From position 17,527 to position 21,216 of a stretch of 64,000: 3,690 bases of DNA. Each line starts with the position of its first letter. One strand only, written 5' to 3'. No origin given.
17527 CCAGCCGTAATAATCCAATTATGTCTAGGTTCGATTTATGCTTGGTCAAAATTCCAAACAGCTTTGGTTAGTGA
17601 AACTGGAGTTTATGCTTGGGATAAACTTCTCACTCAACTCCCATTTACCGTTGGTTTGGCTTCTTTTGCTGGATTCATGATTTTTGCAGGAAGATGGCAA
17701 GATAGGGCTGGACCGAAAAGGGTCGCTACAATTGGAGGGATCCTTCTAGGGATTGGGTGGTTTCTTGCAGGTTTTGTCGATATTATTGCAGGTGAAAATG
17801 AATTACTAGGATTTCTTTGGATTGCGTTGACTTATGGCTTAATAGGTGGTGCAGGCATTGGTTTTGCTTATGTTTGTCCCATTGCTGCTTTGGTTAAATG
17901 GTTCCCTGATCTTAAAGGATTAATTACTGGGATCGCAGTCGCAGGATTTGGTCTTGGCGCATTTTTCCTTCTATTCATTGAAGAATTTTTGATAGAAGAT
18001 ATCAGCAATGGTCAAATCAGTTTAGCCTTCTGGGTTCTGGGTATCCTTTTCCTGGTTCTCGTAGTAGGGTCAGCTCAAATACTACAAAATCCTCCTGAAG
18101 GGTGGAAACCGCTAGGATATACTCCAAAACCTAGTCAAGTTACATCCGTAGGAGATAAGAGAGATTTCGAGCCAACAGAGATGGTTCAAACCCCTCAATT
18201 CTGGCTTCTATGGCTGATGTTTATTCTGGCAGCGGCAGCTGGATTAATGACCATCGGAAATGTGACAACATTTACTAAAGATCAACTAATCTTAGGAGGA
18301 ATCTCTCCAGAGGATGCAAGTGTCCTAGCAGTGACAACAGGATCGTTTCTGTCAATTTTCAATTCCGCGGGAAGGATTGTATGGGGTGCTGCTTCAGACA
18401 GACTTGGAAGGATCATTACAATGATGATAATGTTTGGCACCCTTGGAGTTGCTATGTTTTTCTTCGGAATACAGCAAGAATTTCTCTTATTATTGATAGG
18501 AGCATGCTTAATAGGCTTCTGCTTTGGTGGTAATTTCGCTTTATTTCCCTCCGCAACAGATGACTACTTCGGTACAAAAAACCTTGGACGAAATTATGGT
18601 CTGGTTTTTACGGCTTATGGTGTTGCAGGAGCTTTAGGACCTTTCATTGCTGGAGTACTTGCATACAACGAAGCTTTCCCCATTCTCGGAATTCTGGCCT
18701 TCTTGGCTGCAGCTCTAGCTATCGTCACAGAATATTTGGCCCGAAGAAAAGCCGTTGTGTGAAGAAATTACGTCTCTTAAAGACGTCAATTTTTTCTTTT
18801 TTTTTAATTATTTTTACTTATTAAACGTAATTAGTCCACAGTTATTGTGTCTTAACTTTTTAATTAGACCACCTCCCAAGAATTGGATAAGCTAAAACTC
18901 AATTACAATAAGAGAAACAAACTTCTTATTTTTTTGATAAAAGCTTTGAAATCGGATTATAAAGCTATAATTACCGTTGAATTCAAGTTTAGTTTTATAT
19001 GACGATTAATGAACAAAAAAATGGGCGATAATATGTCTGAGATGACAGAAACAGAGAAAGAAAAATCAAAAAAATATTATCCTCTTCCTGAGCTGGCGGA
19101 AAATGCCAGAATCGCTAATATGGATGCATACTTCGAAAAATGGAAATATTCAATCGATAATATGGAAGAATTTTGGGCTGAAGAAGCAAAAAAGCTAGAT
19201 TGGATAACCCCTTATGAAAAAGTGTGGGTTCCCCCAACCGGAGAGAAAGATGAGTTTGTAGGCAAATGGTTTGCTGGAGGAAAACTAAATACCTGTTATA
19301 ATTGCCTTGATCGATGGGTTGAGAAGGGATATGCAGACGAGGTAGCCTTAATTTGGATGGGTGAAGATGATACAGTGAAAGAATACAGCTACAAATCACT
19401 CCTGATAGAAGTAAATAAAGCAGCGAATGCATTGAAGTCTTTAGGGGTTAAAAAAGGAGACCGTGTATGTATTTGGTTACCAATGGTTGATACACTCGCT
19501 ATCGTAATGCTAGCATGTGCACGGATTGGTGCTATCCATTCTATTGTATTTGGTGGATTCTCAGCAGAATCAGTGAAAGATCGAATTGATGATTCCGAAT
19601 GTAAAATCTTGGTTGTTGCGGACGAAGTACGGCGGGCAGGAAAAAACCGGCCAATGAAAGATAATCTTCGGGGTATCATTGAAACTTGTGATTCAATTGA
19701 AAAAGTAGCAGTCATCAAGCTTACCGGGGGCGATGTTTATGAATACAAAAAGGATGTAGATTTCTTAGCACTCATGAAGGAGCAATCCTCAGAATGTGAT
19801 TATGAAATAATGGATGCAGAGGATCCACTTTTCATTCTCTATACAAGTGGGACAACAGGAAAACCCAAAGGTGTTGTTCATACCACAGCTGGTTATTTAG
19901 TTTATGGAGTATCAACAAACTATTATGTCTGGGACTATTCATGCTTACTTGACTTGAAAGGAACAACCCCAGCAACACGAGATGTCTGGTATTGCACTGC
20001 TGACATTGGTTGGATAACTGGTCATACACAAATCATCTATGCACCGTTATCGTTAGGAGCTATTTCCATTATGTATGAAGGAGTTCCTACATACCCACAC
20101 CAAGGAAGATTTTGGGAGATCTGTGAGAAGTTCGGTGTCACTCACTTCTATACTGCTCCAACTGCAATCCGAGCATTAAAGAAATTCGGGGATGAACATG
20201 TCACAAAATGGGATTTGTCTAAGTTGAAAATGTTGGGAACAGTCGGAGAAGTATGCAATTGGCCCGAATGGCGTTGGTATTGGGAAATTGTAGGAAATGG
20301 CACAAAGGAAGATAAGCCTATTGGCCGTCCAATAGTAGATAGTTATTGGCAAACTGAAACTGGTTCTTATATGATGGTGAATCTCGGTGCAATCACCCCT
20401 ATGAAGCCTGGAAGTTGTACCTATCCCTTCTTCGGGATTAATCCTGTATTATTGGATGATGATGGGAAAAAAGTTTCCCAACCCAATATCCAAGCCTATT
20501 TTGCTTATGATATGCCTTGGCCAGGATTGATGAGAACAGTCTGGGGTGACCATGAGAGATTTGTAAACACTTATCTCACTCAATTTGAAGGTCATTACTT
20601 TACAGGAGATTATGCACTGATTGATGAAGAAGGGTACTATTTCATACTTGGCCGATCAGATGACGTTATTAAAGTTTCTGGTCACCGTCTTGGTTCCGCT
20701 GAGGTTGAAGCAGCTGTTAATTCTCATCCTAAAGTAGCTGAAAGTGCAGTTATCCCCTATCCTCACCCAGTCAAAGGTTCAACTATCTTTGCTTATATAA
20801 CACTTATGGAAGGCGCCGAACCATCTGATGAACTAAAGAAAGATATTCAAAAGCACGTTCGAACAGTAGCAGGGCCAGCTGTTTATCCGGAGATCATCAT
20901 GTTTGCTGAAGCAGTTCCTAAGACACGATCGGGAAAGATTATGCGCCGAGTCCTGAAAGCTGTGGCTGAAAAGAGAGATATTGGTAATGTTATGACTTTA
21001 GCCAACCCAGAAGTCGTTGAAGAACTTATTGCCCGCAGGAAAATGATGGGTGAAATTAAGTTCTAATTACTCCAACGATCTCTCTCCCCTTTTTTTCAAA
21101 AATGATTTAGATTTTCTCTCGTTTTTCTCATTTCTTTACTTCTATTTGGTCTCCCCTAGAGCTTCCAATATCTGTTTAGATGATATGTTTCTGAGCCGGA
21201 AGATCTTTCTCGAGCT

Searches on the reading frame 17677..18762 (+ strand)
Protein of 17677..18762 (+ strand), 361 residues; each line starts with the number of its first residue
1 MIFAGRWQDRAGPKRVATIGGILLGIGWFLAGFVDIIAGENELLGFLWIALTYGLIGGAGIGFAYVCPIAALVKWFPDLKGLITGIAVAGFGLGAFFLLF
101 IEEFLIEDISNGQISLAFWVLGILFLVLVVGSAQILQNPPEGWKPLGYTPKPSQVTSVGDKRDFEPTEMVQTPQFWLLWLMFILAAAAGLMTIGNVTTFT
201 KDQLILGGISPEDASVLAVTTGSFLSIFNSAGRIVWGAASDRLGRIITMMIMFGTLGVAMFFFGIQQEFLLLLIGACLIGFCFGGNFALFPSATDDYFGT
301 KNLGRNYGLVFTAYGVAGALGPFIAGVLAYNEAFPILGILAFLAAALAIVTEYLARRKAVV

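Call 37: search_protein_families(library=pfam, proteins=[window:17677-18762:+], max_evalue=0.001)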
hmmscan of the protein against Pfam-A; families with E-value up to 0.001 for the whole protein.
window:17677-18762:+ (361 aa): 2 families
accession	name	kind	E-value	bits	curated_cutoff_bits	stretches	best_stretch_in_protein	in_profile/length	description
PF07690.21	MFS_1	-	8.4e-35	120.7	33.4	2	2-199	50-228/347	Major Facilitator Superfamily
PF23262.1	NFD4_C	-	2.9e-05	24.4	27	1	169-320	13-159/215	NFD4, C-terminal domain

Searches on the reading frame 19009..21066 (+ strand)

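Call 37: search_protein_families(library=pfam, proteins=[window:19009-21066:+], max_evalue=0.001)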
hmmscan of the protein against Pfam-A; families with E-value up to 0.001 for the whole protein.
window:19009-21066:+ (685 aa): 3 families
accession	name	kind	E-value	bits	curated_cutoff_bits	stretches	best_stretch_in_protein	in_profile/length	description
PF00501.34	AMP-binding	-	9.5e-71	239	29.9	1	106-489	6-364/384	AMP-binding enzyme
PF13193.12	AMP-binding_C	-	1.5e-20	74.3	24.5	1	565-643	1-76/76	AMP-binding enzyme C-terminal domain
PF16177.11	ACAS_N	-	4e-17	62.2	27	1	41-99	1-55/55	Acetyl-coenzyme A synthetase N-terminus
